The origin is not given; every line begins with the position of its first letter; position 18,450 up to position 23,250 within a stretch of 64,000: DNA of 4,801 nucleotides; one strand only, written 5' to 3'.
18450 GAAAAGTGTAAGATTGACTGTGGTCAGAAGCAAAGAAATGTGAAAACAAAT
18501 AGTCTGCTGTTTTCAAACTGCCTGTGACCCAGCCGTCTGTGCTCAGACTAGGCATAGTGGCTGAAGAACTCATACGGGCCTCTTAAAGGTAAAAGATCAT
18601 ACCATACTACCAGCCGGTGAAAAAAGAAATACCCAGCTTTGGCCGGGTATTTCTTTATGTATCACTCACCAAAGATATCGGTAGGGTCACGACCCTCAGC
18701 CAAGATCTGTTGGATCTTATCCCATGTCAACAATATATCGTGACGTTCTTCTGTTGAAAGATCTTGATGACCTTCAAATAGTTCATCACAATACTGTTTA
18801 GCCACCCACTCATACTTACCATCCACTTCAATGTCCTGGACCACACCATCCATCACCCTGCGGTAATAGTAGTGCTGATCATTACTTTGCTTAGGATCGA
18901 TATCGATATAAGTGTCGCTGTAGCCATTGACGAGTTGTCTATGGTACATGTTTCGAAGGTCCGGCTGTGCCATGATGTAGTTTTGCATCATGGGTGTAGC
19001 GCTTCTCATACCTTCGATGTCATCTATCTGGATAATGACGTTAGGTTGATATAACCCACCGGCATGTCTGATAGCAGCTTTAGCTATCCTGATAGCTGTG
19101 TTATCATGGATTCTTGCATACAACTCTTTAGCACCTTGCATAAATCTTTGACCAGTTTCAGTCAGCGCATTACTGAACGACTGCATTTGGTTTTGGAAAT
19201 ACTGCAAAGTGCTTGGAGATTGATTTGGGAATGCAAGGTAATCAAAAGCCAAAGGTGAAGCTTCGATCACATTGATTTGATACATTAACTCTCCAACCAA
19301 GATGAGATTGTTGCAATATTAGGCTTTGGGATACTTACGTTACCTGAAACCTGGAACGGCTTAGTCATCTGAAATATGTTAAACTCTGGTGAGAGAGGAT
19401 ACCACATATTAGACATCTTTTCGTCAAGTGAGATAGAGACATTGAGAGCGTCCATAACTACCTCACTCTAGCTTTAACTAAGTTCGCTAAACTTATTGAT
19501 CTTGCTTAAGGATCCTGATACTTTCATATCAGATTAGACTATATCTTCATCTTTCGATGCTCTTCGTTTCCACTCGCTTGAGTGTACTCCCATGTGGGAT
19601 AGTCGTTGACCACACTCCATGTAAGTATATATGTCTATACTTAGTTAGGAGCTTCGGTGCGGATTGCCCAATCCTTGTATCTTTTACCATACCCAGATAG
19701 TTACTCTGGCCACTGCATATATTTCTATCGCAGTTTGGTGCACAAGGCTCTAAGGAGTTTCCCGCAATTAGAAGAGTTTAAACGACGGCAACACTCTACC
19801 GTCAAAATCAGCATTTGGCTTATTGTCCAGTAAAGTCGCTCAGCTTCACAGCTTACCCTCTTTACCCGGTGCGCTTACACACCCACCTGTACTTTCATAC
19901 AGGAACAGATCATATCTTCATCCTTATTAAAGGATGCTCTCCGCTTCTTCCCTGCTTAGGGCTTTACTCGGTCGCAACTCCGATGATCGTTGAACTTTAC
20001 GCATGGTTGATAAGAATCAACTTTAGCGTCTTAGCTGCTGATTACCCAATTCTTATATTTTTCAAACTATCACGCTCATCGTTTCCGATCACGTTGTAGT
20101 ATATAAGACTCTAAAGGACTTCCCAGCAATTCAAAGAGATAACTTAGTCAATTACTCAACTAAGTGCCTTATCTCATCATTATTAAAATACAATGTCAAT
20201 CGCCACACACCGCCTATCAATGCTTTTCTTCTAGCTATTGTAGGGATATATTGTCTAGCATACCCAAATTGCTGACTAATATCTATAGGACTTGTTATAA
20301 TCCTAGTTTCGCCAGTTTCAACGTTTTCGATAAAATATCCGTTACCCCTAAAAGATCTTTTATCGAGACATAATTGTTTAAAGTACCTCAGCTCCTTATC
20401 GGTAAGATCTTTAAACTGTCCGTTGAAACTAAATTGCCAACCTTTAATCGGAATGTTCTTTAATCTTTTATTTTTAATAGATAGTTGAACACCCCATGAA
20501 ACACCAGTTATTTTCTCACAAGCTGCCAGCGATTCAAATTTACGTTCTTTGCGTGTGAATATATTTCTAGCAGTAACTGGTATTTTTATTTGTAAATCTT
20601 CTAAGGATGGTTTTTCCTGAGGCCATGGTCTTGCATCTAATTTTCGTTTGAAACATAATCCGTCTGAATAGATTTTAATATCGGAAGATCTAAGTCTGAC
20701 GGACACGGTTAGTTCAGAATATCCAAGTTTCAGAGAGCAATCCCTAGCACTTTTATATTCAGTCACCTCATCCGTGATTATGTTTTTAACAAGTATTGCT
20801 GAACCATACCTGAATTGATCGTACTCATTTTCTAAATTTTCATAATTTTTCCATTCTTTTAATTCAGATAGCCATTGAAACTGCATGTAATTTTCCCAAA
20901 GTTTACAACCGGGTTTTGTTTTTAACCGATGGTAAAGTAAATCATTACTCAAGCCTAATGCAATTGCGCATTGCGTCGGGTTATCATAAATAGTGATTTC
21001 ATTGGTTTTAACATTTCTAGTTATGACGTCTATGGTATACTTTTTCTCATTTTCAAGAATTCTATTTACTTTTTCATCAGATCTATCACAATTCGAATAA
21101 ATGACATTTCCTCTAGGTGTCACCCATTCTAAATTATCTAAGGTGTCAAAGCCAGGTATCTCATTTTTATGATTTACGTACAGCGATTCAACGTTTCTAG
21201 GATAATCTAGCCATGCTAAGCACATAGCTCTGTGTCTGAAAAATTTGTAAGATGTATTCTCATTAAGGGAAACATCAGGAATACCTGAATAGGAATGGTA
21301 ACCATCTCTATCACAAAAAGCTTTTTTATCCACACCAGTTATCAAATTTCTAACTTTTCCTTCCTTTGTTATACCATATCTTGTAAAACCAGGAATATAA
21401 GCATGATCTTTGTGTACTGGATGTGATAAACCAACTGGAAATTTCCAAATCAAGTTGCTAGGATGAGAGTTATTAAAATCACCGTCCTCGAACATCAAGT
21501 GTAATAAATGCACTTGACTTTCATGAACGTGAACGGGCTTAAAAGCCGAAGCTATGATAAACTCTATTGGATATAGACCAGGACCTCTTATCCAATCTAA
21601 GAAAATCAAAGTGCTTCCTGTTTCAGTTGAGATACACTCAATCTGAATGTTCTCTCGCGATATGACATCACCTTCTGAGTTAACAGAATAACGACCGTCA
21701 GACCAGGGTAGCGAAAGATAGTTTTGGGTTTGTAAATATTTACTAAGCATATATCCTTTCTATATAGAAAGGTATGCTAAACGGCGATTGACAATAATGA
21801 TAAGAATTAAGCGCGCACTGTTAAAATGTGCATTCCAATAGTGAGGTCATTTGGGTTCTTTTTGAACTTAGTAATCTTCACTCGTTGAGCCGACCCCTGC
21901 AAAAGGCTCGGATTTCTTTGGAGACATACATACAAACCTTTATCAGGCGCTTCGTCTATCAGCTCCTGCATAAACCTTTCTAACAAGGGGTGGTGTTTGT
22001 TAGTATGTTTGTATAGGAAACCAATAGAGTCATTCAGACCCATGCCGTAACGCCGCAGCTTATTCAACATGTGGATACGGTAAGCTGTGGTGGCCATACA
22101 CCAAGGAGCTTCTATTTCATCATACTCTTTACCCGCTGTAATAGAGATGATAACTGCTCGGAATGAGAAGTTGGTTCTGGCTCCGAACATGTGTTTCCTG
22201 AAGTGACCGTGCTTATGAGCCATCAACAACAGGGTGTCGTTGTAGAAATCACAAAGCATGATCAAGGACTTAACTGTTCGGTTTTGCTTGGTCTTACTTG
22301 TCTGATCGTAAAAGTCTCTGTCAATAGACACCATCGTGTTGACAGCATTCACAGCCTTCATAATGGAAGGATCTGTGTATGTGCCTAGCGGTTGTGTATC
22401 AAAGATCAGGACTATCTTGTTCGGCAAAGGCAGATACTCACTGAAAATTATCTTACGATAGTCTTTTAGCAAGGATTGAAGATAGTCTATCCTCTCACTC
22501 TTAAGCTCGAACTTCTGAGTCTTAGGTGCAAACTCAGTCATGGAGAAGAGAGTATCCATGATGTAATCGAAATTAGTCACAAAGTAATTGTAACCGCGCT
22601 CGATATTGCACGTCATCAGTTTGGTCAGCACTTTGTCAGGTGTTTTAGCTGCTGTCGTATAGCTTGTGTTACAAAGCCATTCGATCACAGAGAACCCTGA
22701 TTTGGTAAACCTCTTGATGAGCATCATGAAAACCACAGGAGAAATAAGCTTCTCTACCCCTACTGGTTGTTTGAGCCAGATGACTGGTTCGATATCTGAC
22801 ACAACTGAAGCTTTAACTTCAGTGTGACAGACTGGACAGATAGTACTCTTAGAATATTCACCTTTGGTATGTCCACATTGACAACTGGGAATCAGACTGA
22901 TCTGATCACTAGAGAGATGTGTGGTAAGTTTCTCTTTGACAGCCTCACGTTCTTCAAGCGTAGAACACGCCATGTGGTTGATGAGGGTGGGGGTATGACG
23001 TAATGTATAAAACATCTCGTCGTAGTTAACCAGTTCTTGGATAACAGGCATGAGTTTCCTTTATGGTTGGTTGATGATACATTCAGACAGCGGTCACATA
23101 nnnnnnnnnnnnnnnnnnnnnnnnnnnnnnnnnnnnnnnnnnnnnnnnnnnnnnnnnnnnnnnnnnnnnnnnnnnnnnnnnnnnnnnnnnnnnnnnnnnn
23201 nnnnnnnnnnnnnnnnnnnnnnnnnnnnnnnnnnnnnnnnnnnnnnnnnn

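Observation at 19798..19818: RNAP catalytic motif encoded on a 21-nt micro-exon between two group I introns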

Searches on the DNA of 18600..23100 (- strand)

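Call 4: search_dna_similar(query=window:18600-23100:-, collection=phages, mode=near, max_rows=25)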
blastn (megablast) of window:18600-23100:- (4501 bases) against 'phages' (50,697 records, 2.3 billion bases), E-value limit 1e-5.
Records with a match: 1; places in all: 1; records where one place covers at least 80% of the query: 0.
Best place of each record, by identity: 90-95% 1.
By first word of the organism name: Escherichia 1.
By host as written in the record: Escherichia coli 1.
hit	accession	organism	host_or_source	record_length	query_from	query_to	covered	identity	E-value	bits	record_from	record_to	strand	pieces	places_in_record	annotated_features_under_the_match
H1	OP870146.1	Escherichia phage vB_Eco_F27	Escherichia coli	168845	3531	3571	1%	92.7%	8e-6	60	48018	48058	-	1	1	none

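Call 10: search_rna_families(source=window, start=19400, end=21900, threshold=evalue, max_evalue=1, show_alignments=4)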
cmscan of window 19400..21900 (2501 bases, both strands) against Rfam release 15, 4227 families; matches with E-value up to 1: 2.
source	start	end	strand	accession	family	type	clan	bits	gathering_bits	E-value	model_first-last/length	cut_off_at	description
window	19515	19807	-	RF00028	Intron_gpI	Intron;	-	83.7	50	3.2e-21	1-253/253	no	Group I catalytic intron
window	19886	20196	-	RF00028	Intron_gpI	Intron;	-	68.7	50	9.7e-17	1-253/253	no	Group I catalytic intron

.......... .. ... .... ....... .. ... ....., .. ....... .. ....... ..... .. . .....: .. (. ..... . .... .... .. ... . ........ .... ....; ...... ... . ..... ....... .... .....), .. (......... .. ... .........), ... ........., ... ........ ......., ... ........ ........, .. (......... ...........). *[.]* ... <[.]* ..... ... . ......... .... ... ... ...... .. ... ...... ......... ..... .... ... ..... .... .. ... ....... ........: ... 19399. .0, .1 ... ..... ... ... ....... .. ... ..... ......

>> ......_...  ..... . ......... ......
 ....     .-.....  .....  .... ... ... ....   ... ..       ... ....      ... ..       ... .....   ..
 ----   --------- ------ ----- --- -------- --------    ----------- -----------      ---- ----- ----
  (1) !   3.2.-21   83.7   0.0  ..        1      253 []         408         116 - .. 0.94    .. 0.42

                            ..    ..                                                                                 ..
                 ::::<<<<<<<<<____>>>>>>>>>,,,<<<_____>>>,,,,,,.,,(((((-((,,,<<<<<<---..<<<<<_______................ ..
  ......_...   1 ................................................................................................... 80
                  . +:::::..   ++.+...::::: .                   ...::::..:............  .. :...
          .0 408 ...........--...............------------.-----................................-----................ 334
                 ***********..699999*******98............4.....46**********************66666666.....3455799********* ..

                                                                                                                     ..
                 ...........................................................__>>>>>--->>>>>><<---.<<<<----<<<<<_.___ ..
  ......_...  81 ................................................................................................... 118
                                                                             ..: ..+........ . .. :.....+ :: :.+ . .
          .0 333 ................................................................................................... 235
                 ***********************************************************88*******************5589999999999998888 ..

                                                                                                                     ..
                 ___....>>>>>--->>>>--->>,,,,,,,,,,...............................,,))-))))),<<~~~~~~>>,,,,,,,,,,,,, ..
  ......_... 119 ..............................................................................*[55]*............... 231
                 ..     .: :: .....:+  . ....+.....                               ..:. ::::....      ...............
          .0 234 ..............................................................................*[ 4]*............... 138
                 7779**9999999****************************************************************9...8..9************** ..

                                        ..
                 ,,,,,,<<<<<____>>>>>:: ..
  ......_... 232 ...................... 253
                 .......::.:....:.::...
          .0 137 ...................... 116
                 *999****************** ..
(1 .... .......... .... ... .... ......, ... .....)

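Call 15: search_rna_families(source=L003, threshold=gathering)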
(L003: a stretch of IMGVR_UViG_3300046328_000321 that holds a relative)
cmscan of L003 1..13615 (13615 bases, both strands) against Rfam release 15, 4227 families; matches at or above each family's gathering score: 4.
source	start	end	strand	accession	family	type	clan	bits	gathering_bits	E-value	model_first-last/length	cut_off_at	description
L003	7606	7889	+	RF00028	Intron_gpI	Intron;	-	87.7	50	1.1e-21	1-253/253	no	Group I catalytic intron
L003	7143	7446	+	RF00028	Intron_gpI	Intron;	-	79.1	50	4.2e-19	1-253/253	no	Group I catalytic intron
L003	7933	8252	+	RF00028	Intron_gpI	Intron;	-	68.5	50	6.1e-16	1-253/253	no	Group I catalytic intron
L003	8293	8599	+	RF00028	Intron_gpI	Intron;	-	68.4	50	6.7e-16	1-253/253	no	Group I catalytic intron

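Call 54: search_rna_families(sources=[L012, L013, L014, L015, L018, L021, L022, L024, L026, L029, L043, L044, L047, L052, L056, L057, L060, L061, L066, L085], threshold=gathering)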
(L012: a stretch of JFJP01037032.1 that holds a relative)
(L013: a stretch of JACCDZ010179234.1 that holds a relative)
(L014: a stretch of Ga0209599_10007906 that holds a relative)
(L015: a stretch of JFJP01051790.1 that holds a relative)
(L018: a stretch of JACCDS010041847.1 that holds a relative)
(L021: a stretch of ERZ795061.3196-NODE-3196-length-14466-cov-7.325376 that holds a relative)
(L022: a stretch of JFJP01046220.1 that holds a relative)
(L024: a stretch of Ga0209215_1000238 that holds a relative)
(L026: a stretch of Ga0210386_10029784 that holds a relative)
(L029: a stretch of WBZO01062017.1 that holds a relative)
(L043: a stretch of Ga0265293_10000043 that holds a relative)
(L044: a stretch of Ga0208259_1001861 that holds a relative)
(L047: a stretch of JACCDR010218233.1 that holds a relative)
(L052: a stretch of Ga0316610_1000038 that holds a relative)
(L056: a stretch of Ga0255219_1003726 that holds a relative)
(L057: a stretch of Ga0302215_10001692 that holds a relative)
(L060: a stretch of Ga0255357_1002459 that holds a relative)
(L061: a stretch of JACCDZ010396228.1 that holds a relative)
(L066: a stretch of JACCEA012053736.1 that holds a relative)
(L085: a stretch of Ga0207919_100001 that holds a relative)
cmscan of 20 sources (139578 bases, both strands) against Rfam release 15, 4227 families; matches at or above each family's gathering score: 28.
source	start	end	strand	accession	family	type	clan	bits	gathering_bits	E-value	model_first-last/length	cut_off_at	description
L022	5344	5623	+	RF00028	Intron_gpI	Intron;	-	98.3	50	7.2e-24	1-253/253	no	Group I catalytic intron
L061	6386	6668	+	RF00028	Intron_gpI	Intron;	-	95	50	7.4e-23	1-253/253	no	Group I catalytic intron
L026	2800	3105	+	RF00028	Intron_gpI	Intron;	-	94.8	50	8.3e-23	1-253/253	no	Group I catalytic intron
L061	6699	6930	+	RF00028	Intron_gpI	Intron;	-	94.4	50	1.1e-22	1-253/253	no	Group I catalytic intron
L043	6455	6687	+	RF00028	Intron_gpI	Intron;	-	93.7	50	1.8e-22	1-253/253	no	Group I catalytic intron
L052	6851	7144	+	RF00028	Intron_gpI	Intron;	-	91.2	50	1e-21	1-253/253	no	Group I catalytic intron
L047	6196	6513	+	RF00028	Intron_gpI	Intron;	-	88.6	50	6e-21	1-253/253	no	Group I catalytic intron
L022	4919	5193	+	RF00028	Intron_gpI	Intron;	-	80.7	50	1.4e-18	1-253/253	no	Group I catalytic intron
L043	6223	6425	+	RF00028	Intron_gpI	Intron;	-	78.9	50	4.7e-18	1-253/253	no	Group I catalytic intron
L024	2086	2412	+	RF00028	Intron_gpI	Intron;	-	77.1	50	1.6e-17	1-253/253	no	Group I catalytic intron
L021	1798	2129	+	RF00028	Intron_gpI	Intron;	-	76.9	50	1.9e-17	1-253/253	no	Group I catalytic intron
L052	7155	7486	+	RF00028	Intron_gpI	Intron;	-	76.4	50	2.7e-17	1-253/253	no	Group I catalytic intron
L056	2276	2540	+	RF00028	Intron_gpI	Intron;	-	73.8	50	1.6e-16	1-253/253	no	Group I catalytic intron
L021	2283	2573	+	RF00028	Intron_gpI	Intron;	-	73.2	50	2.5e-16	1-253/253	no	Group I catalytic intron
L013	2131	2447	+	RF00028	Intron_gpI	Intron;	-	72.3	50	4.5e-16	1-253/253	no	Group I catalytic intron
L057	2673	3059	+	RF00028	Intron_gpI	Intron;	-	69.5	50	3.1e-15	1-253/253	no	Group I catalytic intron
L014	2541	2821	+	RF00028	Intron_gpI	Intron;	-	69.1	50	4e-15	1-253/253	no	Group I catalytic intron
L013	2462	2782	+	RF00028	Intron_gpI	Intron;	-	67.5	50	1.2e-14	1-253/253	no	Group I catalytic intron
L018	6547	6867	+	RF00028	Intron_gpI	Intron;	-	67.5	50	1.2e-14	1-253/253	no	Group I catalytic intron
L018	6219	6532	+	RF00028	Intron_gpI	Intron;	-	66.7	50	2.2e-14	1-253/253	no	Group I catalytic intron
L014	2204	2489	+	RF00028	Intron_gpI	Intron;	-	65.6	50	4.6e-14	1-253/253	no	Group I catalytic intron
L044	1701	1961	+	RF00028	Intron_gpI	Intron;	-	64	50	1.4e-13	1-253/253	no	Group I catalytic intron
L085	6251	6594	+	RF00028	Intron_gpI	Intron;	-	63.4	50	2.1e-13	1-253/253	no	Group I catalytic intron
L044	2015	2274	+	RF00028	Intron_gpI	Intron;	-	59.5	50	3.1e-12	1-253/253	no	Group I catalytic intron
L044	1227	1555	+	RF00028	Intron_gpI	Intron;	-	59.3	50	3.5e-12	1-253/253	no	Group I catalytic intron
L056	1919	2226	+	RF00028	Intron_gpI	Intron;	-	56.8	50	2e-11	1-253/253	no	Group I catalytic intron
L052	6378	6706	+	RF00028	Intron_gpI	Intron;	-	54.6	50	9.2e-11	1-253/253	no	Group I catalytic intron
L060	1727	2082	+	RF00028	Intron_gpI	Intron;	-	54.6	50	9.2e-11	1-253/253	no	Group I catalytic intron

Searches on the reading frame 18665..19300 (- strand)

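Call 5: search_protein_families(library=pfam, proteins=[window:18665-19300:-], max_evalue=0.01)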
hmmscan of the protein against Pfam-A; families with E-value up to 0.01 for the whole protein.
window:18665-19300:- (212 aa): 1 family
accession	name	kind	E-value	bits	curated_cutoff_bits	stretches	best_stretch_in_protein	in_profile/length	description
PF09959.14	DUF2193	-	0.0052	15.8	25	1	42-124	93-171/498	Uncharacterized protein conserved in archaea (DUF2193)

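Call 34: search_protein_families(library=phrogs, proteins=[window:18665-19300:-], max_evalue=0.001)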
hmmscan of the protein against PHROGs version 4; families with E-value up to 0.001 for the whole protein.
window:18665-19300:- (212 aa): 1 family
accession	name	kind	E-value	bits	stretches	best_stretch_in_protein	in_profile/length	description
phrog_3254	-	unknown function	8.4e-47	160.8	1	23-212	6-202/204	-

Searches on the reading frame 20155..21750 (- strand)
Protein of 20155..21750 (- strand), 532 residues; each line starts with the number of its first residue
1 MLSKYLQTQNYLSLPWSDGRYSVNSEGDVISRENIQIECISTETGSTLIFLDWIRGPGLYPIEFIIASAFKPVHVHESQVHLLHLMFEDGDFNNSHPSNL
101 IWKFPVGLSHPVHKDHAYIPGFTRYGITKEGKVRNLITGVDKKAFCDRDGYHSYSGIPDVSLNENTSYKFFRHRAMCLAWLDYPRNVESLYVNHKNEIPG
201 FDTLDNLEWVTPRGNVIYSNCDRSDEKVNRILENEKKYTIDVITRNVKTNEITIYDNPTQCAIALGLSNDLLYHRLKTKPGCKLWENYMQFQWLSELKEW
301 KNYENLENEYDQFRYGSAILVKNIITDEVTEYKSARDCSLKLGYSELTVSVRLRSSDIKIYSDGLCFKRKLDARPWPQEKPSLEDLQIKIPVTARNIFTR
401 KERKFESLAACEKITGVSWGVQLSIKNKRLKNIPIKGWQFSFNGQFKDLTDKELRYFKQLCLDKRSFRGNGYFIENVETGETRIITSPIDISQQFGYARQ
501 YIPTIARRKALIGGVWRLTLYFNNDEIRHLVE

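Call 5: search_protein_families(library=pfam, proteins=[window:20155-21750:-], max_evalue=0.01)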
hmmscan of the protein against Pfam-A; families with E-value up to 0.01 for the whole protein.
window:20155-21750:- (532 aa): 2 families
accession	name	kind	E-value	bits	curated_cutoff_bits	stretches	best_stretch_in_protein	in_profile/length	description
PF07453.19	NUMOD1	-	0.0048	17.5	22.8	0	323-349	7-33/37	NUMOD1 domain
PF17479.7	DUF3048_C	-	0.0084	16.9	25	0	287-337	8-57/114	Protein of unknown function (DUF3048) C-terminal domain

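Call 34: search_protein_families(library=phrogs, proteins=[window:20155-21750:-], max_evalue=0.001)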
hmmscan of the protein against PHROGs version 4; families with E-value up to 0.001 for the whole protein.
window:20155-21750:- (532 aa): 6 families
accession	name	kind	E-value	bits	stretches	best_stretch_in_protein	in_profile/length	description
phrog_59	-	DNA, RNA and nucleotide metabolism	8.5e-15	56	1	118-369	142-404/423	HNH endonuclease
phrog_959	-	DNA, RNA and nucleotide metabolism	4e-12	47.1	1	117-239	9-127/138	HNH endonuclease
phrog_1310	-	unknown function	5.9e-06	27.8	0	474-510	72-108/125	-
phrog_37683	-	unknown function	0.00046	20.4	0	125-216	121-205/279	-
phrog_20162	-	DNA, RNA and nucleotide metabolism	0.00048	21.5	0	296-354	11-68/88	HNH endonuclease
phrog_17657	-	DNA, RNA and nucleotide metabolism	0.00072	20.4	0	58-104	118-166/168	HNH endonuclease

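Call 35: search_solved_structures(query=window:20155-21750:-, max_evalue=1, show_alignments=2)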
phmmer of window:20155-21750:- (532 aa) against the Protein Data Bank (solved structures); distinct sequences matched with E-value up to 1: 1.
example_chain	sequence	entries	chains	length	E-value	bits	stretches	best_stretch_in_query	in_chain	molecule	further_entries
1u3e_M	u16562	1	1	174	0.3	12.9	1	124-225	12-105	HNH homing endonuclease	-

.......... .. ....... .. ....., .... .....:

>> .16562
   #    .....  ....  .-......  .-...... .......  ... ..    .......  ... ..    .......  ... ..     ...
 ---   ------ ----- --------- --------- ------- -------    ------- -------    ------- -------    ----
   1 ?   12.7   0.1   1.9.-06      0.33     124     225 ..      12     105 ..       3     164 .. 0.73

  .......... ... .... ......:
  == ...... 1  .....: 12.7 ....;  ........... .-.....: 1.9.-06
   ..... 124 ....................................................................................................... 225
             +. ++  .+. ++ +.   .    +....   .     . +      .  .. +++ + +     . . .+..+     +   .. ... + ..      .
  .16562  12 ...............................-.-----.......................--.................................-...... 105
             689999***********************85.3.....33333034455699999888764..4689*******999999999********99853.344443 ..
